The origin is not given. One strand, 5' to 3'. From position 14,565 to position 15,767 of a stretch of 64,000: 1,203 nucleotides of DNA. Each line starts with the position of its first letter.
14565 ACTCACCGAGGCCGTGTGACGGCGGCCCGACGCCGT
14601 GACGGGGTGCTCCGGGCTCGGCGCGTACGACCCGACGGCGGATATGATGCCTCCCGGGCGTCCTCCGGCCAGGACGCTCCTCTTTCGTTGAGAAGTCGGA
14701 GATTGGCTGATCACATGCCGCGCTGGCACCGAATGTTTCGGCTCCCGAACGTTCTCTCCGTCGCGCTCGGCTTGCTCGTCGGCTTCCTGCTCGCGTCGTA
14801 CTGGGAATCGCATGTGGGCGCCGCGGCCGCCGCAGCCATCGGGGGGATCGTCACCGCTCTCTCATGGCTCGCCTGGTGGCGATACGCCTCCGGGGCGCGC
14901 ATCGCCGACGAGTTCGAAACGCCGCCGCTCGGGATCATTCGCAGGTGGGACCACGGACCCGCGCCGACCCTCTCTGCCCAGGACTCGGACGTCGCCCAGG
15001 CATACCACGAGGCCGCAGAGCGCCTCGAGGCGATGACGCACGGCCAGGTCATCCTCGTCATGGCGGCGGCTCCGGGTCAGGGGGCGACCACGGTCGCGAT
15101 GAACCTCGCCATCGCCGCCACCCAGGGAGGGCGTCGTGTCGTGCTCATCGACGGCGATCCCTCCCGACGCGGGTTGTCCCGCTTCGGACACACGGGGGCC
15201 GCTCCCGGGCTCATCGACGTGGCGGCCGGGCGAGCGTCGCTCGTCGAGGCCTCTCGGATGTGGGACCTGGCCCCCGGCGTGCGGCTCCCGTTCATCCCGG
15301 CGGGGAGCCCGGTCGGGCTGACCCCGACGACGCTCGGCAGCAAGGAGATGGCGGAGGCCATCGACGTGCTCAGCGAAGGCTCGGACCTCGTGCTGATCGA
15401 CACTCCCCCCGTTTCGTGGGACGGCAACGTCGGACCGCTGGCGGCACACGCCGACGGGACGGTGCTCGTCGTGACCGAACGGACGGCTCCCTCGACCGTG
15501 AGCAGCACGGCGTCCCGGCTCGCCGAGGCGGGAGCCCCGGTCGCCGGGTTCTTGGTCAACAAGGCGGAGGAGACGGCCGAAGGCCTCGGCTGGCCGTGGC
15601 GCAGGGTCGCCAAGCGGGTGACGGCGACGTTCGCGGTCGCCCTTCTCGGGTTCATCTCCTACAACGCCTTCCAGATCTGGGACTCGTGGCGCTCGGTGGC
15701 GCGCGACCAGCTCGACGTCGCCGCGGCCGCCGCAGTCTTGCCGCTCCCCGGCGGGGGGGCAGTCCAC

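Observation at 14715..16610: Single polypeptide fusing a Walker A-defective BY-kinase/MinD-like domain to an LCP (LytR-CpsA-Psr) phosphotransferase domain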

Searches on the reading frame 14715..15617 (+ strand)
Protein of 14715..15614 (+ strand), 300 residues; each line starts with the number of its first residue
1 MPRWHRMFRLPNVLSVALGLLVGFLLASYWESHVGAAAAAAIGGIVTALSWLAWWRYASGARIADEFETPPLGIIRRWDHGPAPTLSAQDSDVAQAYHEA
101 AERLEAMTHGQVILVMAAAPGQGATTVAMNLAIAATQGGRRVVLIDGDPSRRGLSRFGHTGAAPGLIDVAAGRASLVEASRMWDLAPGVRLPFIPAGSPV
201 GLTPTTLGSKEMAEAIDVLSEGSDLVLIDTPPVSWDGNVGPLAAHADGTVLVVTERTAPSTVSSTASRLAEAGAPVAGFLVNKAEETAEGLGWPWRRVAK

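Call 10: search_solved_structures(query=window:14880-15617:+, max_evalue=0.01, show_alignments=4)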
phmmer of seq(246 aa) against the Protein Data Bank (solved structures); distinct sequences matched with E-value up to 0.01: 29.
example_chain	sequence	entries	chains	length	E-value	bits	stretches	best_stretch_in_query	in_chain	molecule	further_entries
6z0p_A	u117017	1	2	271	5.3e-15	58.6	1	54-240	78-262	BceF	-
4jlv_A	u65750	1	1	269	6.2e-15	58.4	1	54-230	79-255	C-terminal fragment of Membrane protein CapA1, Putative uncharacterized protein capB1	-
3la6_A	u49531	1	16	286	6.6e-15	58.3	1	54-229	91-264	Tyrosine-protein kinase wzc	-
9xgv_A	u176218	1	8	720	4.4e-14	55.6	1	54-229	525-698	Tyrosine-protein kinase wzc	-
9r62_I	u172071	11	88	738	4.6e-14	55.6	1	54-229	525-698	Tyrosine-protein kinase wzc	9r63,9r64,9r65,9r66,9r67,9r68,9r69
6u1q_A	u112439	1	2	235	1.1e-12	51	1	56-229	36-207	VpsO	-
7ni2_A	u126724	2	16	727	3.7e-09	39.5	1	55-230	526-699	Tyrosine-protein kinase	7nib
9i2q_D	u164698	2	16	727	3.7e-09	39.5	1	55-230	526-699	Putative transmembrane protein Wzc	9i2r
9exo_H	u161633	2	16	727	3.8e-09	39.5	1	55-230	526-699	Putative transmembrane protein Wzc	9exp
7nhr_A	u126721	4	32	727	3.8e-09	39.5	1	55-230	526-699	Putative transmembrane protein Wzc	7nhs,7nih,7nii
9exq_D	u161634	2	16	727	3.8e-09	39.5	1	55-230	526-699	Putative transmembrane protein Wzc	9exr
4jmp_A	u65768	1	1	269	4.9e-09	39.1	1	56-229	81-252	C-terminal fragment of CapA, Protein tyrosine kinase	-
3bfv_A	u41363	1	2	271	5e-09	39.1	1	56-229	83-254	Membrane protein CapA1, Protein tyrosine kinase,Protein tyrosine kinase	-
2ved_A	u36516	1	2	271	5e-09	39.1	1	56-229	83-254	MEMBRANE PROTEIN CAPA1, PROTEIN TYROSINE KINASE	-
3cio_A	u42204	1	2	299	1.1e-08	38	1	52-229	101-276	Tyrosine-protein kinase etk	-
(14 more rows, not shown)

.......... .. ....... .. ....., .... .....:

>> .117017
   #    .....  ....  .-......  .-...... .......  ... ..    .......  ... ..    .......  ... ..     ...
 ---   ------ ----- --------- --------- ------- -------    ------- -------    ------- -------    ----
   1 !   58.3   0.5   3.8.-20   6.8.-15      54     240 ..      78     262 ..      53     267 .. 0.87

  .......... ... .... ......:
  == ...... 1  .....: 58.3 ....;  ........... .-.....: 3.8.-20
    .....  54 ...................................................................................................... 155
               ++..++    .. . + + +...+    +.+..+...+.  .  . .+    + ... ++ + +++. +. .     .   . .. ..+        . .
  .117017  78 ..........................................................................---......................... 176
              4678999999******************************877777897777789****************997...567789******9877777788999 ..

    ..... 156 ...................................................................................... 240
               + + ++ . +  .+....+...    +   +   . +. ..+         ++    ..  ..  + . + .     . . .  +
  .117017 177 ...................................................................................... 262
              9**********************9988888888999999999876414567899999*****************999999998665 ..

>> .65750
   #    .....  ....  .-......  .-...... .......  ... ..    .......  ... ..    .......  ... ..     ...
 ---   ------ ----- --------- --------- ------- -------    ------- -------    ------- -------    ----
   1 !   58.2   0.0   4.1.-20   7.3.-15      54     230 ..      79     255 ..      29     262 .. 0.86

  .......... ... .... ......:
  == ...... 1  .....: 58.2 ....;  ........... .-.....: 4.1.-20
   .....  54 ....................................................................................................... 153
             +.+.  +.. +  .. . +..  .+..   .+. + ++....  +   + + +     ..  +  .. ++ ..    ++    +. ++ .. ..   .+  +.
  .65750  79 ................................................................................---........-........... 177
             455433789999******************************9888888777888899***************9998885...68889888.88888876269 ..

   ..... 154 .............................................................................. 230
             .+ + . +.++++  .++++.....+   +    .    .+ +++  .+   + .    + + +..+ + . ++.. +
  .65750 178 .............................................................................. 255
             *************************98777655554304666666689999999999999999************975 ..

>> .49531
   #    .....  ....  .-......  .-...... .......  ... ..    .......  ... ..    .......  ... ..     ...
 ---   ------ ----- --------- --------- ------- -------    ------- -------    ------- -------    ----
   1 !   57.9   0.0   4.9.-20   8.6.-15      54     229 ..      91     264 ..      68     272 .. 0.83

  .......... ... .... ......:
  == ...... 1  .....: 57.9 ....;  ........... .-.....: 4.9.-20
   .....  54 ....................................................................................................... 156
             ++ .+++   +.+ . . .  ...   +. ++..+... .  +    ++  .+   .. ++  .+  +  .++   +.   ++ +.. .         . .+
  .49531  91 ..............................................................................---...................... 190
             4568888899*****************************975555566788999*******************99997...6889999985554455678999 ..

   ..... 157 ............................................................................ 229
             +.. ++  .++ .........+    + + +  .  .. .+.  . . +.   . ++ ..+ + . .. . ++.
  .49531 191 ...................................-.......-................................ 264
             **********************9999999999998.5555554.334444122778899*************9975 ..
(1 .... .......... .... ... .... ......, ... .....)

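Call 40: search_protein_representatives(protein=window:14715-15614:+)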
Query: 300 residues. Proteins with E-value up to 0.001 (for the whole library): 41959; up to 1e-10: 6840; up to 1e-30: 19. The best 150 are listed.
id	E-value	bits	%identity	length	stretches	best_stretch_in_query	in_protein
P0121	2.3e-68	246.8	46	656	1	2-285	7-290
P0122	1.2e-59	218.2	39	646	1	3-293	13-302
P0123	3.4e-58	213.4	46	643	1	2-292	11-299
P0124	4.1e-55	203.3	41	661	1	5-295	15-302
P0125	4.3e-54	199.9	42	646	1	2-284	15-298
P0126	1.3e-53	198.4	41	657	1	3-298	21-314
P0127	3.2e-49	184.0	42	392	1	5-297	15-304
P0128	2.9e-43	164.4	49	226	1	90-283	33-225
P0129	4.8e-41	157.1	45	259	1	60-284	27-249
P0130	5.2e-39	150.4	49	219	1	115-286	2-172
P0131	2.0e-38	148.5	45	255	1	64-282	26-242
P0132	3.9e-38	147.6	37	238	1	3-233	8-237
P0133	6.7e-38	146.8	46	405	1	102-269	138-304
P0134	1.1e-37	146.1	44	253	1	3-199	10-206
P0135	2.7e-36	141.5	51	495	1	144-298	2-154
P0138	1.4e-31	126.0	37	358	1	36-293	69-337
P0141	3.6e-26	108.3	35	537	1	83-298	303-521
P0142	1.8e-25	106.0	36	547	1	40-291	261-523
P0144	3.8e-25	104.9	36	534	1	38-288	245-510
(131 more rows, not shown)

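Call 42: find_encoding_contigs(protein=P0129, flank=6000, max_places=3)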
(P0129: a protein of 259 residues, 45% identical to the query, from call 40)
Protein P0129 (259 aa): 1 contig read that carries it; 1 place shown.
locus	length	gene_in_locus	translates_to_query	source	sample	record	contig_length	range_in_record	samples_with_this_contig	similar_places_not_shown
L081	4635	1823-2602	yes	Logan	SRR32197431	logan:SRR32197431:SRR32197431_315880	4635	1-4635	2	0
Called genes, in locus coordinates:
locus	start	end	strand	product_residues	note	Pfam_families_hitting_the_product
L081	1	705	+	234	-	?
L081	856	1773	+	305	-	-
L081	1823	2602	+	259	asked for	-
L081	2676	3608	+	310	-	-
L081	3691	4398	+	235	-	-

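Call 43: find_encoding_contigs(protein=P0131, flank=6000, max_places=3)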
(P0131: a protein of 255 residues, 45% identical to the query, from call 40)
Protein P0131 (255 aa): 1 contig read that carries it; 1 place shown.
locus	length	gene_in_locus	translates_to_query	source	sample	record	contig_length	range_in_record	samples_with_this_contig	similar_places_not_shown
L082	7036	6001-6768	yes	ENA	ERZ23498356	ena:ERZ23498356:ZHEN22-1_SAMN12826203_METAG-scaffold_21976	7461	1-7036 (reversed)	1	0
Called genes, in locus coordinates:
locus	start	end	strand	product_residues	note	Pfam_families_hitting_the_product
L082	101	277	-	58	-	-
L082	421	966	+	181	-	PF18306:LDcluster4, PF03641:Lysine_decarbox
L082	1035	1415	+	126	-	-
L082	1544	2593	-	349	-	PF00140:Sigma70_r1_2, PF04542:Sigma70_r2, PF04539:Sigma70_r3, PF04545:Sigma70_r4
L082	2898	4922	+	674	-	PF03190:Thioredox_DsbH, PF13899:Thioredoxin_7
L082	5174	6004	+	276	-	-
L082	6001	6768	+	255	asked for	-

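Call 48: search_protein_families(library=ncbifam, proteins=[P0141, P0142, P0144, P0138, P0129, P0131], max_evalue=0.00001)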
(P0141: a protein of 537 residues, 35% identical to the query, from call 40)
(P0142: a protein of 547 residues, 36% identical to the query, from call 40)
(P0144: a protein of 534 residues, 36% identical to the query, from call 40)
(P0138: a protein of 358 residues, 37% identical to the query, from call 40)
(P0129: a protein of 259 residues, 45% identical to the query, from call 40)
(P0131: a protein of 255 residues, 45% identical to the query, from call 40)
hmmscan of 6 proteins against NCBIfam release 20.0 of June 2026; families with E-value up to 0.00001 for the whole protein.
P0141 (537 aa): 12 families
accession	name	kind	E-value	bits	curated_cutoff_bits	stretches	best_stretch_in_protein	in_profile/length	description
TIGR01007.1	eps_fam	subfamily_domain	7.8e-26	90.9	108.05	1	317-516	3-199/204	polysaccharide biosynthesis tyrosine autokinase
TIGR01005.1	eps_transp_fam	subfamily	2.1e-21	75.8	411.7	1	306-506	519-717/754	exopolysaccharide transport protein family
TIGR03018.1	pepcterm_TyrKin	hypoth_equivalog_domain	3.1e-21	75.7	230.65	1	307-481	5-184/207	XrtA-associated tyrosine autokinase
NF008568.0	PRK11519.1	equivalog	2.5e-19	69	1068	1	306-518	499-710/720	tyrosine-protein kinase Wzc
NF007350.0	PRK09841.1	equivalog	1.1e-18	66.7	1248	1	306-519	504-716/726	tyrosine-protein kinase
TIGR03029.1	EpsG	equivalog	6.8e-18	64.8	313.8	1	308-505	78-273/274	chain length determinant protein tyrosine kinase EpsG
TIGR01969.1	minD_arch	subfamily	8.7e-15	54.6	201.75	1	335-509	2-172/251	cell division ATPase MinD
TIGR03815.1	CpaE_hom_Actino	equivalog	2.4e-09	36.8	154.45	1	327-476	105-252/340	septum site-determining protein Ssd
NF041546.1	ParA_partition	equivalog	3e-09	36.7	180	1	336-373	2-39/203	ParA family partition ATPase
TIGR03007.1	pepcterm_ChnLen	equivalog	4.9e-07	28.3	278.85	0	158-290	323-463/498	XrtA system polysaccharide chain length determinant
TIGR01968.1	minD_bact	equivalog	7.4e-07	28.8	212.9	1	334-379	2-47/261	septum site-determining protein MinD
TIGR03453.1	partition_RepA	equivalog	4.3e-06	25.8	348.45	0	332-373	103-144/387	plasmid partitioning protein RepA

P0142 (547 aa): 11 families
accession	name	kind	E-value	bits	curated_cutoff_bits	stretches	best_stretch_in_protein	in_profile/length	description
TIGR01005.1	eps_transp_fam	subfamily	5.1e-32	110.9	411.7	1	315-539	519-740/754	exopolysaccharide transport protein family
TIGR03018.1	pepcterm_TyrKin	hypoth_equivalog_domain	2.8e-26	92.1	230.65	1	318-487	7-181/207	XrtA-associated tyrosine autokinase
TIGR01007.1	eps_fam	subfamily_domain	2.5e-25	89.2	108.05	1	324-530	1-204/204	polysaccharide biosynthesis tyrosine autokinase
NF008568.0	PRK11519.1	equivalog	3.7e-24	84.9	1068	1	311-530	495-714/720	tyrosine-protein kinase Wzc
NF007350.0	PRK09841.1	equivalog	5.7e-24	84.2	1248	1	316-532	505-721/726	tyrosine-protein kinase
TIGR03029.1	EpsG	equivalog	6e-20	71.5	313.8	1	311-514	72-273/274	chain length determinant protein tyrosine kinase EpsG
TIGR01969.1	minD_arch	subfamily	6.4e-14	51.7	201.75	1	343-485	1-139/251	cell division ATPase MinD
TIGR01968.1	minD_bact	equivalog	9.4e-09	35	212.9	1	343-481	2-138/261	septum site-determining protein MinD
TIGR03017.1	EpsF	equivalog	1e-07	31.1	422.75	0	26-107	7-89/444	chain length determinant protein EpsF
TIGR03815.1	CpaE_hom_Actino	equivalog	2.1e-06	27.1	154.45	1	337-498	106-263/340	septum site-determining protein Ssd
TIGR01006.1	polys_exp_MPA1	subfamily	9e-06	25.3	296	0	157-303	79-224/226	CspC family polysaccharide chain length determinant protein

P0144 (534 aa): 12 families
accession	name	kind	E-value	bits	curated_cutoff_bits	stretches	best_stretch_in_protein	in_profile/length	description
TIGR01007.1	eps_fam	subfamily_domain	3.9e-25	88.6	108.05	1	314-518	2-203/204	polysaccharide biosynthesis tyrosine autokinase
NF007350.0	PRK09841.1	equivalog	1.3e-21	76.5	1248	1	290-512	488-709/726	tyrosine-protein kinase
TIGR03029.1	EpsG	equivalog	2.8e-20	72.6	313.8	1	321-504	93-273/274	chain length determinant protein tyrosine kinase EpsG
TIGR01005.1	eps_transp_fam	subfamily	2.6e-18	65.6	411.7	2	300-506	515-718/754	exopolysaccharide transport protein family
NF008568.0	PRK11519.1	equivalog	3.9e-17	61.7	1068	1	311-519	506-711/720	tyrosine-protein kinase Wzc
TIGR03018.1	pepcterm_TyrKin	hypoth_equivalog_domain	3.3e-16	59.2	230.65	1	328-503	32-206/207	XrtA-associated tyrosine autokinase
TIGR01969.1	minD_arch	subfamily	1.2e-14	54.1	201.75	1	332-510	1-174/251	cell division ATPase MinD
TIGR03017.1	EpsF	equivalog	1.5e-09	37.1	422.75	1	157-287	316-443/444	chain length determinant protein EpsF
NF041546.1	ParA_partition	equivalog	8.2e-09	35.3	180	0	335-371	3-39/203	ParA family partition ATPase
TIGR03815.1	CpaE_hom_Actino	equivalog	6e-08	32.2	154.45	1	327-476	107-253/340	septum site-determining protein Ssd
TIGR01006.1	polys_exp_MPA1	subfamily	2.8e-07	30.2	296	0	221-290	155-224/226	CspC family polysaccharide chain length determinant protein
TIGR03371.1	cellulose_yhjQ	equivalog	4.1e-06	26.5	157.85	1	334-476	4-145/246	cellulose biosynthesis protein BcsQ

P0138 (358 aa): 9 families
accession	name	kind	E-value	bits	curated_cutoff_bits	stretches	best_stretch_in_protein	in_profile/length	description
TIGR01005.1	eps_transp_fam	subfamily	2.6e-21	75.5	411.7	1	22-344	384-733/754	exopolysaccharide transport protein family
TIGR03018.1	pepcterm_TyrKin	hypoth_equivalog_domain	4.1e-21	75.3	230.65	1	155-310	35-192/207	XrtA-associated tyrosine autokinase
TIGR01007.1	eps_fam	subfamily_domain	6.6e-21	74.8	108.05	1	140-341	4-203/204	polysaccharide biosynthesis tyrosine autokinase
NF007350.0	PRK09841.1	equivalog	4e-20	71.5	1248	1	127-343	503-717/726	tyrosine-protein kinase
TIGR03029.1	EpsG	equivalog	5.5e-19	68.4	313.8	1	156-327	104-273/274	chain length determinant protein tyrosine kinase EpsG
NF008568.0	PRK11519.1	equivalog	1.6e-17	63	1068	1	128-344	499-716/720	tyrosine-protein kinase Wzc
TIGR01969.1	minD_arch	subfamily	1e-13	51.1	201.75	1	157-332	2-173/251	cell division ATPase MinD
TIGR03815.1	CpaE_hom_Actino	equivalog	2e-07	30.4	154.45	1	151-300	107-254/340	septum site-determining protein Ssd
NF041546.1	ParA_partition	equivalog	4.4e-07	29.7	180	0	166-195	10-39/203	ParA family partition ATPase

P0129 (259 aa): 6 families
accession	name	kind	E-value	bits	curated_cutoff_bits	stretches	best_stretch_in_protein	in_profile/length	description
TIGR01005.1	eps_transp_fam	subfamily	2.5e-11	42.5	411.7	1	81-245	548-714/754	exopolysaccharide transport protein family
TIGR03815.1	CpaE_hom_Actino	equivalog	1.3e-09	37.7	154.45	1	72-247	106-281/340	septum site-determining protein Ssd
TIGR03029.1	EpsG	equivalog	4.6e-09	35.8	313.8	1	76-245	102-271/274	chain length determinant protein tyrosine kinase EpsG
TIGR01007.1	eps_fam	subfamily_domain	3.5e-08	33.2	108.05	1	78-249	18-190/204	polysaccharide biosynthesis tyrosine autokinase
TIGR03018.1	pepcterm_TyrKin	hypoth_equivalog_domain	1.5e-06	27.7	230.65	1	75-223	33-184/207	XrtA-associated tyrosine autokinase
NF008568.0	PRK11519.1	equivalog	4.2e-06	25.2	1068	1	76-245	525-694/720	tyrosine-protein kinase Wzc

P0131 (255 aa): 8 families
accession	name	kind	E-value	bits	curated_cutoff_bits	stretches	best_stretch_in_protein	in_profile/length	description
TIGR01007.1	eps_fam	subfamily_domain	1.3e-17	64.1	108.05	1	72-242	17-188/204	polysaccharide biosynthesis tyrosine autokinase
TIGR03029.1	EpsG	equivalog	5.6e-12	45.4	313.8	1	71-240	102-271/274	chain length determinant protein tyrosine kinase EpsG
TIGR03018.1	pepcterm_TyrKin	hypoth_equivalog_domain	7.2e-12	45.1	230.65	1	69-228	32-195/207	XrtA-associated tyrosine autokinase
NF008568.0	PRK11519.1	equivalog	3.6e-11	42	1068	1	68-213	522-666/720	tyrosine-protein kinase Wzc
TIGR03815.1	CpaE_hom_Actino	equivalog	3.9e-10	39.4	154.45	1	63-224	100-262/340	septum site-determining protein Ssd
NF007350.0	PRK09841.1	equivalog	9.9e-10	37.2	1248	1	54-243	513-702/726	tyrosine-protein kinase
TIGR01969.1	minD_arch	subfamily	1.1e-09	37.8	201.75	1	83-241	11-167/251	cell division ATPase MinD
TIGR01005.1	eps_transp_fam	subfamily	2.5e-09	35.9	411.7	1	56-191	530-664/754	exopolysaccharide transport protein family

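Call 67: list_cluster_members(proteins=[P0141, P0142, P0144, P0121, P0131])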
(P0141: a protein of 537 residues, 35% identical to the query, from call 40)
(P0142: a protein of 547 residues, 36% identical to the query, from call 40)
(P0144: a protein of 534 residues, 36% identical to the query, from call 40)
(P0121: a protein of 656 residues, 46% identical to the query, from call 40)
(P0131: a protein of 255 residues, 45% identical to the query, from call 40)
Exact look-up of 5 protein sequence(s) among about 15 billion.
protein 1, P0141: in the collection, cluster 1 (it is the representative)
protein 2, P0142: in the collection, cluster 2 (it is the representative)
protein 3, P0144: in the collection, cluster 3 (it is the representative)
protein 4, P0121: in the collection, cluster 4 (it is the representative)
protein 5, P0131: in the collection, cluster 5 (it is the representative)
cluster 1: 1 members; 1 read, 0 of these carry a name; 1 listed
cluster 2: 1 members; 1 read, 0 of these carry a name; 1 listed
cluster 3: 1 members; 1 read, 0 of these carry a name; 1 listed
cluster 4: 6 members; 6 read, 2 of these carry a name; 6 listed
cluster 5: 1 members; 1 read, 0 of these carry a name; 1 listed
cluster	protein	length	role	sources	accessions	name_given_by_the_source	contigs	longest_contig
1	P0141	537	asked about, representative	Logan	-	-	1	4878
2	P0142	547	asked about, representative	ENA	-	-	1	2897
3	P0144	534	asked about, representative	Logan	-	-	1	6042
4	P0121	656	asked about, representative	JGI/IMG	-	-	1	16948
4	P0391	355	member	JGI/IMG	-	LCP family protein required for cell wall assembly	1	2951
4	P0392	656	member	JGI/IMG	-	LCP family protein required for cell wall assembly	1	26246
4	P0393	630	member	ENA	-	-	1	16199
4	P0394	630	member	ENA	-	-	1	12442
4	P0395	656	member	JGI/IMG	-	-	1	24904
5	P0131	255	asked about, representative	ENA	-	-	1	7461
